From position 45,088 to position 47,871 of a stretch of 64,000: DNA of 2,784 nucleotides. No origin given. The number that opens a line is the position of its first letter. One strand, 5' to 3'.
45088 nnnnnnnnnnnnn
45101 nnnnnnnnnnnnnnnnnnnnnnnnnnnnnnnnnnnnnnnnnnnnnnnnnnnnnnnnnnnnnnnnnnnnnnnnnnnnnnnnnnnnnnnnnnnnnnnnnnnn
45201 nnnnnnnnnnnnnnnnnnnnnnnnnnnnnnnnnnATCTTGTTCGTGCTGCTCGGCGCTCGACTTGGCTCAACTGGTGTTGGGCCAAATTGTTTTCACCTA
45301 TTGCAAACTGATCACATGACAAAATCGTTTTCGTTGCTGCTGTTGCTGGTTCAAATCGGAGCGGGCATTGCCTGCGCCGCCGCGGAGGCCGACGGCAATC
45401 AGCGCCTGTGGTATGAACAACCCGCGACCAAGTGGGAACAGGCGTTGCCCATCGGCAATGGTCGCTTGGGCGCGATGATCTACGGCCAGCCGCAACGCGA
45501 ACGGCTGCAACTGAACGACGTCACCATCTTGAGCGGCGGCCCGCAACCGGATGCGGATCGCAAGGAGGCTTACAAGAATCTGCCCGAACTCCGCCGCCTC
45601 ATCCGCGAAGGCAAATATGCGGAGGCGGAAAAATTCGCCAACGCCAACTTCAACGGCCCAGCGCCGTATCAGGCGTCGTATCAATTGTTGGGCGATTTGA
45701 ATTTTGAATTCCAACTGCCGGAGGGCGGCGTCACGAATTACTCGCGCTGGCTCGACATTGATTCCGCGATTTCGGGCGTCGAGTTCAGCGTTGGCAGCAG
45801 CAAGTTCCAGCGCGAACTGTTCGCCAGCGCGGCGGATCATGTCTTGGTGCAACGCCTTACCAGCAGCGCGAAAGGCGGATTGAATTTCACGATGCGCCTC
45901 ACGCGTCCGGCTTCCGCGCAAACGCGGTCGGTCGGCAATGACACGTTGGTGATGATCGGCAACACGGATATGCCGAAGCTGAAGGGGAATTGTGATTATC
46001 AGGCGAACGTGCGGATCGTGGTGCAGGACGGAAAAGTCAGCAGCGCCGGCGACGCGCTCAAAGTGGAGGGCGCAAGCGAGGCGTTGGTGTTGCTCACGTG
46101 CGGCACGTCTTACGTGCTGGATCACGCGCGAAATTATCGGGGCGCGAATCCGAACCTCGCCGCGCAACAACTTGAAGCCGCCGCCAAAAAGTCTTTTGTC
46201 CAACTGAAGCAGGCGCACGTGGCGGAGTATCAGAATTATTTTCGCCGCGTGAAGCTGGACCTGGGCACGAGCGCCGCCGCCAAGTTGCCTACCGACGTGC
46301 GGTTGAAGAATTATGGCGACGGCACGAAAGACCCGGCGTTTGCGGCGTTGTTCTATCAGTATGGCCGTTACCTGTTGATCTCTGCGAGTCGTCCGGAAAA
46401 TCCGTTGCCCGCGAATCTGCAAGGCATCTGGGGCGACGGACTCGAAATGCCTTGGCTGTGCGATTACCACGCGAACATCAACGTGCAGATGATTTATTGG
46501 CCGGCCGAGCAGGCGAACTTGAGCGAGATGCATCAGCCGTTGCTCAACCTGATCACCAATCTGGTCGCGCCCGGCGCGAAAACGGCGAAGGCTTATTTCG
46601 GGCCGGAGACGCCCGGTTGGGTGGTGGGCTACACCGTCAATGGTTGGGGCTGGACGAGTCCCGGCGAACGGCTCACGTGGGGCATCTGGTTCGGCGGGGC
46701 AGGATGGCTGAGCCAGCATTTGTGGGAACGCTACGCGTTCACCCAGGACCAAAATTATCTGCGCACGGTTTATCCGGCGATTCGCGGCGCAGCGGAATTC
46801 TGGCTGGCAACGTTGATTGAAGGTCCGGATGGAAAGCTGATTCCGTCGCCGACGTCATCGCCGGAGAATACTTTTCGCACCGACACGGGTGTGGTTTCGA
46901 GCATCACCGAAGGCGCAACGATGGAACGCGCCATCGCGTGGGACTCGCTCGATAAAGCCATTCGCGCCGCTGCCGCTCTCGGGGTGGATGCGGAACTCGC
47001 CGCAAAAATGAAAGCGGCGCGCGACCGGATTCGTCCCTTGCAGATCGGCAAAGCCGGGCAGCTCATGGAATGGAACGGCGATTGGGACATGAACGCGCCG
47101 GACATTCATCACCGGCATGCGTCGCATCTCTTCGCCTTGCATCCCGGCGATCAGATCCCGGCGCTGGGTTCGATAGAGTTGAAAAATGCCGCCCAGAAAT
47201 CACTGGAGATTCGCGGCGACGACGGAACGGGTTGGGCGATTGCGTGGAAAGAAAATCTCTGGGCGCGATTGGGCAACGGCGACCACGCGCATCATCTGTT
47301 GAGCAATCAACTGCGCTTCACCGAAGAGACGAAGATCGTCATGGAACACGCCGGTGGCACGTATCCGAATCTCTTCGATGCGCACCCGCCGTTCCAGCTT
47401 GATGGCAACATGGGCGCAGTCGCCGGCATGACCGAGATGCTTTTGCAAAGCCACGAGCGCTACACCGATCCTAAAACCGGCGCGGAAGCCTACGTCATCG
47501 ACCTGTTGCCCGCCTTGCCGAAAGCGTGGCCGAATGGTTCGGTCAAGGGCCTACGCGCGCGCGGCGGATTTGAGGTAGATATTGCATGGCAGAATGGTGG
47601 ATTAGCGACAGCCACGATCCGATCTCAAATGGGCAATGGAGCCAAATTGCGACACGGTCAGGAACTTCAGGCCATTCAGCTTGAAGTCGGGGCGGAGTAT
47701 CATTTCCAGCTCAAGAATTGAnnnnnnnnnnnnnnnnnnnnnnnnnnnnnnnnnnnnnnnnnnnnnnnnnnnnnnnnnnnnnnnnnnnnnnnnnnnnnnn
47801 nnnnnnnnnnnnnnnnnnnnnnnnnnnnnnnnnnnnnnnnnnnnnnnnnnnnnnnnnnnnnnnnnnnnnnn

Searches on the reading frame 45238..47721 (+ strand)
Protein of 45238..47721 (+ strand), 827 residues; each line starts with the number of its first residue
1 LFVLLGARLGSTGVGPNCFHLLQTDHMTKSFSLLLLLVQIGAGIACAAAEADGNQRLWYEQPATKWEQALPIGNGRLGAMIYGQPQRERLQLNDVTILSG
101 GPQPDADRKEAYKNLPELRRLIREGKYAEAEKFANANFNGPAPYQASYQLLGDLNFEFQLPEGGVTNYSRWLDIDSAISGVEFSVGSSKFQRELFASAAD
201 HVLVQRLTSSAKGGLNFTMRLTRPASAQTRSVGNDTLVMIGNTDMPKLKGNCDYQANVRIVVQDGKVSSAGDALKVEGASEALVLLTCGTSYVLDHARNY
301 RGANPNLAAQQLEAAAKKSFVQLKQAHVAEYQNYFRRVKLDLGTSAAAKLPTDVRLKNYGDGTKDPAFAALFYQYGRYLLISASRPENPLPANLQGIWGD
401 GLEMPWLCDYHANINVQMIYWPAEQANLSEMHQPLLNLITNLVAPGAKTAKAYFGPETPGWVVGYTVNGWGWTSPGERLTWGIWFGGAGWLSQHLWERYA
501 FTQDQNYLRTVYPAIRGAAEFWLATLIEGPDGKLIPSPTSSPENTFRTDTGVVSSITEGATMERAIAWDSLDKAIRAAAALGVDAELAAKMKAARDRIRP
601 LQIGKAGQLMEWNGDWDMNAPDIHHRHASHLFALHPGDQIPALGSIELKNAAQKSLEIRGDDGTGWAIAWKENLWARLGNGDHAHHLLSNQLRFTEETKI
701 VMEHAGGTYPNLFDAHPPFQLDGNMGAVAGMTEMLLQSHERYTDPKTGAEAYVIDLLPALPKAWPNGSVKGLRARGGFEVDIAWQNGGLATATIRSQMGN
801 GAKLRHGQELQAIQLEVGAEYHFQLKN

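Call 64: search_protein_families(library=pfam, max_evalue=0.00001, proteins=[window:45238-47721:+])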
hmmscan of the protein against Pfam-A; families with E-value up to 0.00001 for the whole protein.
window:45238-47721:+ (827 aa): 3 families
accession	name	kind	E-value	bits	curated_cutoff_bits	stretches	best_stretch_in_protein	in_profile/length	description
PF22124.2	Glyco_hydro_95_cat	-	8.8e-159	529.2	27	1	320-735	2-408/408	Glycosyl hydrolase family 95 catalytic domain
PF14498.12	Glyco_hyd_65N_2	-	1.1e-66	225.7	27.7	1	57-292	1-231/234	Glycosyl hydrolase family 65, N-terminal domain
PF21307.2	Glyco_hydro_95_C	-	2.3e-21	76.5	27.6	1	752-812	5-65/94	Glycoside hydrolase family 95, C-terminal domain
